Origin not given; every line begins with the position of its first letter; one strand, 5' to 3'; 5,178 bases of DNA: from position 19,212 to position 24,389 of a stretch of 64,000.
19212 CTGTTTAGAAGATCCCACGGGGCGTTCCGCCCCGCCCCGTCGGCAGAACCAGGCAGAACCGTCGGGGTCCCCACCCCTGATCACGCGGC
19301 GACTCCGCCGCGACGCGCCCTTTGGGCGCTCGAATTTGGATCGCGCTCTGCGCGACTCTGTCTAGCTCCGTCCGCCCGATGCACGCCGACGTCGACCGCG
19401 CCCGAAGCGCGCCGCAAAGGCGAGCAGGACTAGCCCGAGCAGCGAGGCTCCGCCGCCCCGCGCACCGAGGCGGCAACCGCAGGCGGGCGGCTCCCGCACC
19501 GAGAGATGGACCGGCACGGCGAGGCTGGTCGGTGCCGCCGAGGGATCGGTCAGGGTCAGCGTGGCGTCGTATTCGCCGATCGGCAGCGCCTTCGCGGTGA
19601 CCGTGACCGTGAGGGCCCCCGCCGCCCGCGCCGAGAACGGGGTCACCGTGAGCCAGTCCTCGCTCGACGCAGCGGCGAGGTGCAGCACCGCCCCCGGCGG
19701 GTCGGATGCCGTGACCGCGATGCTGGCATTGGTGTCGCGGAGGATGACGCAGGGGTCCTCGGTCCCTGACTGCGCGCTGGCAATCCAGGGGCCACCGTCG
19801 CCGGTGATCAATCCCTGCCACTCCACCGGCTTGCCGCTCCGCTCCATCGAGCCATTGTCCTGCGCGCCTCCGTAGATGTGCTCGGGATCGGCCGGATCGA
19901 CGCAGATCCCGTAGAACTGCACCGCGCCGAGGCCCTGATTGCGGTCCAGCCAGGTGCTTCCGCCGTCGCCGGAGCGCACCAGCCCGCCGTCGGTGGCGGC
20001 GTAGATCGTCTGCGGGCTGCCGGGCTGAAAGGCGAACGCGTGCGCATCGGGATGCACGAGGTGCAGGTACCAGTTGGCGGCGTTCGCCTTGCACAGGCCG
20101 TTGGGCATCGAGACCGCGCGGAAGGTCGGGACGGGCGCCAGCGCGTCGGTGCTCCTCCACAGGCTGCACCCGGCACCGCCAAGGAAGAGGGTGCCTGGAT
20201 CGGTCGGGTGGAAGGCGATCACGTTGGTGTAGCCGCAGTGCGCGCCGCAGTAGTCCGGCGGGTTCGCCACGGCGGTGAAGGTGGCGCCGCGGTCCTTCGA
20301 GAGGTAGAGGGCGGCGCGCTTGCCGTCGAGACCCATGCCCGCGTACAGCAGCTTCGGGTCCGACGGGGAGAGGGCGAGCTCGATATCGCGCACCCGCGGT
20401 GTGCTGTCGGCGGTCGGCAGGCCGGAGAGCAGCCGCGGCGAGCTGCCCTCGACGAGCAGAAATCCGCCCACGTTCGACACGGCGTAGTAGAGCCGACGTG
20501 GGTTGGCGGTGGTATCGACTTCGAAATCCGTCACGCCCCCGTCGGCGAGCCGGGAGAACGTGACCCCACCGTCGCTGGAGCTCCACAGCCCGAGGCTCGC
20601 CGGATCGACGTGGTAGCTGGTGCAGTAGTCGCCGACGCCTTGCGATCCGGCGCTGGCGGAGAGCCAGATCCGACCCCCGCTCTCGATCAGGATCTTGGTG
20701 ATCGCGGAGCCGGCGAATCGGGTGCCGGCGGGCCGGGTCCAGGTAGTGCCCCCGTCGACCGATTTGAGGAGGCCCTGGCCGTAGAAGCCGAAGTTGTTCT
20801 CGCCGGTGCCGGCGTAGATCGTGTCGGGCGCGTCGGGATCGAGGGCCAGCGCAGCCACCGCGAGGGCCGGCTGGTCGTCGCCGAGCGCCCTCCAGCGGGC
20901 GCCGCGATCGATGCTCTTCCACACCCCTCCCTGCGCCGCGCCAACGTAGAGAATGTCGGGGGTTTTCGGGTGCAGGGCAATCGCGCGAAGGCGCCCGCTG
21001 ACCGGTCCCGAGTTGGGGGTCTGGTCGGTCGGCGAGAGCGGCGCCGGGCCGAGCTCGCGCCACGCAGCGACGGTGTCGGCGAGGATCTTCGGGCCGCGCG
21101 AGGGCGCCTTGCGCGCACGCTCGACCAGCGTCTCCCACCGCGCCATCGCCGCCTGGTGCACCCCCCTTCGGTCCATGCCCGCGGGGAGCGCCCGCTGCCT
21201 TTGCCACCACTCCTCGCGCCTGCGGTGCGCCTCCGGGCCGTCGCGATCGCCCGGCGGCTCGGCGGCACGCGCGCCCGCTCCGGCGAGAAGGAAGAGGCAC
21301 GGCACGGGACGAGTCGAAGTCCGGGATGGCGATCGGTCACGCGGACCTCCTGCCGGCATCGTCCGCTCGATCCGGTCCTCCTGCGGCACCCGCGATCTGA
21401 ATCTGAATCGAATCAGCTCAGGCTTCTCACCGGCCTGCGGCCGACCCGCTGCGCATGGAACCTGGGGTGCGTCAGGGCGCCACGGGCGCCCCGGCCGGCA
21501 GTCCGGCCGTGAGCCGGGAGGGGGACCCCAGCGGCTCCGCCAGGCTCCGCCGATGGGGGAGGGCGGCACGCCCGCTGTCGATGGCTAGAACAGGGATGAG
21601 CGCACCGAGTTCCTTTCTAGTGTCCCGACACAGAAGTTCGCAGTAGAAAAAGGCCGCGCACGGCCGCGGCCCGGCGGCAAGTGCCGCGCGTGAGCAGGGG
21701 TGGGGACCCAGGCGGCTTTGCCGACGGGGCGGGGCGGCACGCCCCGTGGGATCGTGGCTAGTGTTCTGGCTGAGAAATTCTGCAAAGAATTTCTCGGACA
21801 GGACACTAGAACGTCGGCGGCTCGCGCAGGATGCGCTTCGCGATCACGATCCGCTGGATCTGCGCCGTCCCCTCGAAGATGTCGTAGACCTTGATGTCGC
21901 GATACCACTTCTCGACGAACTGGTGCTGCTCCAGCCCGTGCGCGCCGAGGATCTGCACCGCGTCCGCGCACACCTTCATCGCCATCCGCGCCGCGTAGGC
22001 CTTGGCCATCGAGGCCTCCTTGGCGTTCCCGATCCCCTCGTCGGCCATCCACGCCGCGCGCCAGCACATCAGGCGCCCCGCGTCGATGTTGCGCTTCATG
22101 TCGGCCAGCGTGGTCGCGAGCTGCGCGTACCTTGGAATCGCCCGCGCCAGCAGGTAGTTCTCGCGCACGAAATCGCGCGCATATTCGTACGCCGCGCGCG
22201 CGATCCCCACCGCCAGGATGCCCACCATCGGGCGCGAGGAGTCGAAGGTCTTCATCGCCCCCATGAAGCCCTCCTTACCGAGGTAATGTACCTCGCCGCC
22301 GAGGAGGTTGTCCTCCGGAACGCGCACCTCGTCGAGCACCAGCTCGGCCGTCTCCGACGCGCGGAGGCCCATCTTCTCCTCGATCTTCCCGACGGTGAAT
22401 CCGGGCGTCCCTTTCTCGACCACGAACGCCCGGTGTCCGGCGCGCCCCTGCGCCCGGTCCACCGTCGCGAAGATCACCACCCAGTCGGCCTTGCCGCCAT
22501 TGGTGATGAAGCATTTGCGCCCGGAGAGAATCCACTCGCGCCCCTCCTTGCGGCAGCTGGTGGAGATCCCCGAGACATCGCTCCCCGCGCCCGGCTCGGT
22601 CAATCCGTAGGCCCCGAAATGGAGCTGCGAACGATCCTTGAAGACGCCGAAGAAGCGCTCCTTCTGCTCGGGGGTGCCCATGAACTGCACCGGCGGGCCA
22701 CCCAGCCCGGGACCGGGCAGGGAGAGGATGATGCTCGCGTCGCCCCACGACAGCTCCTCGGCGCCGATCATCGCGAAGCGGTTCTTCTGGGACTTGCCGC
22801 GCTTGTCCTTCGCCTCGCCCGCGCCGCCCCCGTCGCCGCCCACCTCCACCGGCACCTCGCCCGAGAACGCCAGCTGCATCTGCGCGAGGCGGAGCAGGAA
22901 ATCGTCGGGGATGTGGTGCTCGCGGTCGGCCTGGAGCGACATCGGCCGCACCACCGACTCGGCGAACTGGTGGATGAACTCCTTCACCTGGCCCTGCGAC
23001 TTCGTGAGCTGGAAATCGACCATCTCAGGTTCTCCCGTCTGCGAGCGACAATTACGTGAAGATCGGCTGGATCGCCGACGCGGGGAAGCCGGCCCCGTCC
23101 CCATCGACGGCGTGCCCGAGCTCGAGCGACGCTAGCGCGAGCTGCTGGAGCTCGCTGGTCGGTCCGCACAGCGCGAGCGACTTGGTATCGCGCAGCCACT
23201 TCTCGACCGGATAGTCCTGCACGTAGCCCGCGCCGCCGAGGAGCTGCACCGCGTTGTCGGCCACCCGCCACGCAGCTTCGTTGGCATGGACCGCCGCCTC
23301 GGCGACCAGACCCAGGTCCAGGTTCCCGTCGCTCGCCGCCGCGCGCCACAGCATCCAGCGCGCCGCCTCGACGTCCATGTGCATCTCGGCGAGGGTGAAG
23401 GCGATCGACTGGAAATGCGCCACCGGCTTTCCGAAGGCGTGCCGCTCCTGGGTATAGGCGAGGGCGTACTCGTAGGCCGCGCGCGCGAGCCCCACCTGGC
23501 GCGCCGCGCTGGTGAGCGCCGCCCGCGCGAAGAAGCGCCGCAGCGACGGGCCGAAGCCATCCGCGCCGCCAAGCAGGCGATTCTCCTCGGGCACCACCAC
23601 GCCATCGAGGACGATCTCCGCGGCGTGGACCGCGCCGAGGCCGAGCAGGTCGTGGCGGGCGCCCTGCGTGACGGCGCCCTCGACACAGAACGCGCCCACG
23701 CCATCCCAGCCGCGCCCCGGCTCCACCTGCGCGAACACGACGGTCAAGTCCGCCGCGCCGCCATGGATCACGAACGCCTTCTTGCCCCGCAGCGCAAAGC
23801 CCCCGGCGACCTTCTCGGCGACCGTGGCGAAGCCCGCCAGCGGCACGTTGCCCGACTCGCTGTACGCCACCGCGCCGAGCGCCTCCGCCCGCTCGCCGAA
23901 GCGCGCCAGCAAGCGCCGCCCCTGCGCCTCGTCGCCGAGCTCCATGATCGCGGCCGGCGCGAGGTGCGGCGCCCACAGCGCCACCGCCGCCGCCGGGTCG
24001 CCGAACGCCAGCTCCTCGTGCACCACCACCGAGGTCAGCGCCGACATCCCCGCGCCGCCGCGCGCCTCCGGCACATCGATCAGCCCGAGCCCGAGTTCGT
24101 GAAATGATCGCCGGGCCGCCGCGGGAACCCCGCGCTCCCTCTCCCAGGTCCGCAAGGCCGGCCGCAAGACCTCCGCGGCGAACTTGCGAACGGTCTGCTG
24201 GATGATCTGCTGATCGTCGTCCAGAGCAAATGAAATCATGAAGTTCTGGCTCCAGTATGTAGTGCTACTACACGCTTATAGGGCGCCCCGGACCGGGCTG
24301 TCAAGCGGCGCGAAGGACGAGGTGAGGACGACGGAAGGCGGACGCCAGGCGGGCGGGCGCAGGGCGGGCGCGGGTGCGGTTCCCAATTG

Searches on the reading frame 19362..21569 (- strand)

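Call 12: search_protein_families(library=pfam, proteins=[window:19362-21569:-])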
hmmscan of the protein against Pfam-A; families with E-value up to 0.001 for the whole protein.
window:19362-21569:- (735 aa): 1 family
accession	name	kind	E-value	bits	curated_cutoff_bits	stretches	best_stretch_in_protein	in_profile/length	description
PF15902.12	Sortilin-Vps10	-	3.9e-07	29.6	33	0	194-279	25-111/446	Sortilin, neurotensin receptor 3,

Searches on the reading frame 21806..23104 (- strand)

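Call 12: search_protein_families(library=pfam, proteins=[window:21806-23104:-])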
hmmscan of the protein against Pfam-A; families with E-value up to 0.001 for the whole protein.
window:21806-23104:- (432 aa): 4 families
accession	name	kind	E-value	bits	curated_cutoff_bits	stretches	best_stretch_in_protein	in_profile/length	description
PF00441.29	Acyl-CoA_dh_1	-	6.2e-39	134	22.4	1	278-426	2-150/150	Acyl-CoA dehydrogenase, C-terminal domain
PF02770.24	Acyl-CoA_dh_M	-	2.1e-25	89.1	33.3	1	165-260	1-97/97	Acyl-CoA dehydrogenase, middle domain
PF08028.16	Acyl-CoA_dh_2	-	8.9e-13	49.1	22.7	1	294-413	3-132/134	Acyl-CoA dehydrogenase, C-terminal domain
PF02771.21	Acyl-CoA_dh_N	-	8e-10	39.5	22.9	1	34-151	1-105/113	Acyl-CoA dehydrogenase, N-terminal domain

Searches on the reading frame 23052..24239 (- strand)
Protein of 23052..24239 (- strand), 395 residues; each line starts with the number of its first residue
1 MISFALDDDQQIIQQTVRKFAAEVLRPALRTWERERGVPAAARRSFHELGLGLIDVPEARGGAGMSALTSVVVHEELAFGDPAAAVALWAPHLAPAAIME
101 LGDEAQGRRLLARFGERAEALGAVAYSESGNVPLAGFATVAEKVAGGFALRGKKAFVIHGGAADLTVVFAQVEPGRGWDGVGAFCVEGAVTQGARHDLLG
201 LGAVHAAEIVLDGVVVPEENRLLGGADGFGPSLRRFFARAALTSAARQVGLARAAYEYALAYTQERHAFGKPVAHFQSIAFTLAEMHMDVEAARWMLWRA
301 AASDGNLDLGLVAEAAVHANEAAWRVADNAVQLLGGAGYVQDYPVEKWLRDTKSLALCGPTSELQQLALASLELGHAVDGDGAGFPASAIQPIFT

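Call 12: search_protein_families(library=pfam, proteins=[window:23052-24239:-])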
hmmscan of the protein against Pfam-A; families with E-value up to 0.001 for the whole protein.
window:23052-24239:- (395 aa): 4 families
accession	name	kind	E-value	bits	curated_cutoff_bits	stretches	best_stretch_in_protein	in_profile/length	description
PF00441.29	Acyl-CoA_dh_1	-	3.5e-30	105.6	22.4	1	234-369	9-145/150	Acyl-CoA dehydrogenase, C-terminal domain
PF02771.21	Acyl-CoA_dh_N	-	2.1e-22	80.1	22.9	1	8-114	2-109/113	Acyl-CoA dehydrogenase, N-terminal domain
PF08028.16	Acyl-CoA_dh_2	-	5.7e-15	56.2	22.7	1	242-353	1-124/134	Acyl-CoA dehydrogenase, C-terminal domain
PF02770.24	Acyl-CoA_dh_M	-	2.4e-06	28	33.3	1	133-214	12-97/97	Acyl-CoA dehydrogenase, middle domain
